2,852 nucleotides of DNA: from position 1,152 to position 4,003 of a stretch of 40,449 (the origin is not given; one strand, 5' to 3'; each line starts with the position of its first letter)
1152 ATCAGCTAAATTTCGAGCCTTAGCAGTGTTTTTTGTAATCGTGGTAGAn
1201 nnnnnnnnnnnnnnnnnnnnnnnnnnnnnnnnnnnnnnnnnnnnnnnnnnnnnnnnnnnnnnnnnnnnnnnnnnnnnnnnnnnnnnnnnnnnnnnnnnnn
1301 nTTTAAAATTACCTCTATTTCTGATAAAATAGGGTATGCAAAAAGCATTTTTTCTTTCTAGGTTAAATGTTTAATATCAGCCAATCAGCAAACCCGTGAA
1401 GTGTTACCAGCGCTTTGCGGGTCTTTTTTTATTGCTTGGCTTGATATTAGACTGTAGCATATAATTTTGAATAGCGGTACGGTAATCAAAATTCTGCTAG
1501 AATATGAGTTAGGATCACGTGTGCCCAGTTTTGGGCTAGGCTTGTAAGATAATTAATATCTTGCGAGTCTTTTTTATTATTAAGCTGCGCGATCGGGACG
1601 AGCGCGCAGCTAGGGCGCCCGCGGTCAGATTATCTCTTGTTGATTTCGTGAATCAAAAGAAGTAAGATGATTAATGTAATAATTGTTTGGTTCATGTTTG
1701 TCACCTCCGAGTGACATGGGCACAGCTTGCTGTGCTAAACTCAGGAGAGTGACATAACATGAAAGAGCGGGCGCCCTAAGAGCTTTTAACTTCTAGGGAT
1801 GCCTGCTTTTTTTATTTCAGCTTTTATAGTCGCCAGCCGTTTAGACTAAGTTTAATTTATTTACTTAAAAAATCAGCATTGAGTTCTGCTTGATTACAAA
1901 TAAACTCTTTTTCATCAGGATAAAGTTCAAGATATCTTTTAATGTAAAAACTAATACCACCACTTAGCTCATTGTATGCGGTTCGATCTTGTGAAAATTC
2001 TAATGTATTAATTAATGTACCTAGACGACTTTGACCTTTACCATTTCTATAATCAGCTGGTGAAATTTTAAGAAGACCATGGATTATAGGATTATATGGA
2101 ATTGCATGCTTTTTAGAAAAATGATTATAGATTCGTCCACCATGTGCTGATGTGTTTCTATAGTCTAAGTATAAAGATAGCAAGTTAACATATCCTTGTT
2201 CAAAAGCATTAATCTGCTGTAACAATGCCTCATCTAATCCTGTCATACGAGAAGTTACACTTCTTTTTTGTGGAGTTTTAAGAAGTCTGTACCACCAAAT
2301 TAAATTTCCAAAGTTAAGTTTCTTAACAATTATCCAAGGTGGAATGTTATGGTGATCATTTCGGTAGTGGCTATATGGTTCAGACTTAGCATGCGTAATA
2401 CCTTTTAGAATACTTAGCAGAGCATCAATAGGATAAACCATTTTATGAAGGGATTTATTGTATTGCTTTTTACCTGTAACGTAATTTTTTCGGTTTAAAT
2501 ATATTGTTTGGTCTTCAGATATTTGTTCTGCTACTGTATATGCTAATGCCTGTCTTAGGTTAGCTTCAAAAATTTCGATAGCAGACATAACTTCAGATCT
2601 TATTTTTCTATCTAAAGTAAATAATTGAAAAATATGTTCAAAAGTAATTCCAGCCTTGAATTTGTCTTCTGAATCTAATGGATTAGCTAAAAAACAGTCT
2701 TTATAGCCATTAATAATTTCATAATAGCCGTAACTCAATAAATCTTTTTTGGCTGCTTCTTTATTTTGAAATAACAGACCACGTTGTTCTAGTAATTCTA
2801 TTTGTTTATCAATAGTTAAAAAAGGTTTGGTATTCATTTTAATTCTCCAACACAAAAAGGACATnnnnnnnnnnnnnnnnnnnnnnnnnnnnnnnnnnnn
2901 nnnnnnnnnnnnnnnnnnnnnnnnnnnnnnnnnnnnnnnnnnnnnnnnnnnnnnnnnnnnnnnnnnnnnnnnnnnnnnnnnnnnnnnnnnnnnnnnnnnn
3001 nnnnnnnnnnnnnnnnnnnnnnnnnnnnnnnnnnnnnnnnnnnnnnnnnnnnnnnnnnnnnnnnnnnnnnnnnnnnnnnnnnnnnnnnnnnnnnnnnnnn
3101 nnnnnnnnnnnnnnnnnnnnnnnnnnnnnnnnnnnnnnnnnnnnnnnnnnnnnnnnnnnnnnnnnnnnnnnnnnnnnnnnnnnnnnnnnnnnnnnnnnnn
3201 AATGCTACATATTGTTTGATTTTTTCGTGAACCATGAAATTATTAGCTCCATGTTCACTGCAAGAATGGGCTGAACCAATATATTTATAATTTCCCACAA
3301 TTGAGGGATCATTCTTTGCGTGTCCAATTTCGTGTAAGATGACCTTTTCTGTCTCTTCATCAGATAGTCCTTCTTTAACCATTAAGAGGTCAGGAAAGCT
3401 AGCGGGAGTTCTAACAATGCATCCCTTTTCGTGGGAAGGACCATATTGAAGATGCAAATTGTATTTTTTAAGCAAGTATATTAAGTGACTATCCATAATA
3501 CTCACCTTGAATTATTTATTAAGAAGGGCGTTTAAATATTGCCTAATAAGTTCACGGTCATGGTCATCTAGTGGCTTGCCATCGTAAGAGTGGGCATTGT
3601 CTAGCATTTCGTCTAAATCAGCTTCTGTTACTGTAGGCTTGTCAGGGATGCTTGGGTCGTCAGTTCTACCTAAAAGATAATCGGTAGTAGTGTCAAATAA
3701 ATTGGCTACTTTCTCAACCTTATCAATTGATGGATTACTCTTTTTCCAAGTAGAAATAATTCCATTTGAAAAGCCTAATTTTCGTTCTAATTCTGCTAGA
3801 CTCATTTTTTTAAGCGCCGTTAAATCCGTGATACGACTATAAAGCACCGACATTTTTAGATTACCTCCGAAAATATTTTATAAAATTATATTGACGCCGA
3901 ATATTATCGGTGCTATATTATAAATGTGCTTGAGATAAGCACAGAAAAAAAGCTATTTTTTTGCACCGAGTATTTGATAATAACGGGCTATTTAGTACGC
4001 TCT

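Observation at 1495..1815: Type I toxin-antitoxin-like locus between int and the Abi gene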

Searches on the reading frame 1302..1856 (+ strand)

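Call 62: search_protein_families(library=pfam, proteins=[L001:1295-2089:-], max_evalue=0.01)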
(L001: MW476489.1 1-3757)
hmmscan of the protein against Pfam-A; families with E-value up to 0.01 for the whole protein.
L001:1295-2089:- (264 aa): 2 families
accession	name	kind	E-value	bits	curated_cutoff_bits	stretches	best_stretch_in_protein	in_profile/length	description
PF16729.10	DUF5067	-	1.4e-10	41.6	27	1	87-216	2-118/126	Domain of unknown function (DUF5067)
PF16339.10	DUF4969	-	0.0011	19.8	31.4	1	43-91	1-52/79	Domain of unknown function (DUF4969)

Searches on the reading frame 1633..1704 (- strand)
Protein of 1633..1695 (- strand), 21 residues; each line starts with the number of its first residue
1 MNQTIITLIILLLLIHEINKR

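Call 19: search_protein_families(library=pfam, proteins=[window:1633-1695:-], max_evalue=10)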
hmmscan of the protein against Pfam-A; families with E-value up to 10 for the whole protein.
seq(21 aa): 0 families

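Call 24: list_cluster_members(proteins=[window:1633-1695:-, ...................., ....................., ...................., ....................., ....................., window:1633-1704:-])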
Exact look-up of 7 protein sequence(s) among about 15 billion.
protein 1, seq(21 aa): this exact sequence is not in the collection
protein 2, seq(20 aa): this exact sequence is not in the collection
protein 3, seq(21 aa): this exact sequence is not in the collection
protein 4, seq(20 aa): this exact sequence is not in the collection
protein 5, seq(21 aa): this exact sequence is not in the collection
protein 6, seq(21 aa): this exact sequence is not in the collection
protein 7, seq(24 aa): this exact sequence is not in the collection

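Call 39: search_protein_families(library=ncbifam, proteins=[window:1633-1695:-, window:1633-1704:-], max_evalue=10)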
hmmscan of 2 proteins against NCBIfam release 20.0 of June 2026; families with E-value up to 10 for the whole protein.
seq(21 aa): 0 families

seq(24 aa): 0 families

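Call 72: search_dna_similar(query=window:1633-1695:-, collection=phages, mode=protein, max_evalue=10, max_rows=30)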
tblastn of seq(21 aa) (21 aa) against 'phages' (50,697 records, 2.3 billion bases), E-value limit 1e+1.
No match.

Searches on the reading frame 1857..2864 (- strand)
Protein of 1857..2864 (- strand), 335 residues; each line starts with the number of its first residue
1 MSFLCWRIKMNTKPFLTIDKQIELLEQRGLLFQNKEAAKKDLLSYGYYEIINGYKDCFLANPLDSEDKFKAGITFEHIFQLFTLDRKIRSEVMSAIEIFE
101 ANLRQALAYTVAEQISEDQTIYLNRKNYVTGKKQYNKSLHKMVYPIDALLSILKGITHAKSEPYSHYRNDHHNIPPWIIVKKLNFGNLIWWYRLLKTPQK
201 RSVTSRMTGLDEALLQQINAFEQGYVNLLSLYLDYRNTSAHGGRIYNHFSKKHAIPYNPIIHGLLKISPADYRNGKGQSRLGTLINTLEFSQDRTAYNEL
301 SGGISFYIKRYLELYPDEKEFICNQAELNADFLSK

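Call 52: search_protein_families(library=pfam, proteins=[window:1857-2864:-], max_evalue=0.001)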
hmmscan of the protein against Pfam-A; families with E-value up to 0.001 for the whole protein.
window:1857-2864:- (335 aa): 1 family
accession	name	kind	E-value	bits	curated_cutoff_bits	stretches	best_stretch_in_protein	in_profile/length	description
PF07751.16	Abi_2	-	1.6e-33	117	25.6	1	42-247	3-184/184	Abi-like protein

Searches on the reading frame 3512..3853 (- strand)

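Call 52: search_protein_families(library=pfam, proteins=[window:3512-3853:-], max_evalue=0.001)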
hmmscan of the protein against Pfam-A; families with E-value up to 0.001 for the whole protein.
window:3512-3853:- (113 aa): 3 families
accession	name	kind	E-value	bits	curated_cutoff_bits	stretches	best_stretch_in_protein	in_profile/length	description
PF01381.28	HTH_3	-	1.6e-05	25.3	23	1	15-60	8-55/55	Helix-turn-helix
PF13443.12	HTH_26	-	0.0001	22.9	22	1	8-63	2-60/63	Cro/C1-type HTH DNA-binding domain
PF12844.13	HTH_19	-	0.0001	22.6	30.2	1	15-61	11-59/64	Helix-turn-helix domain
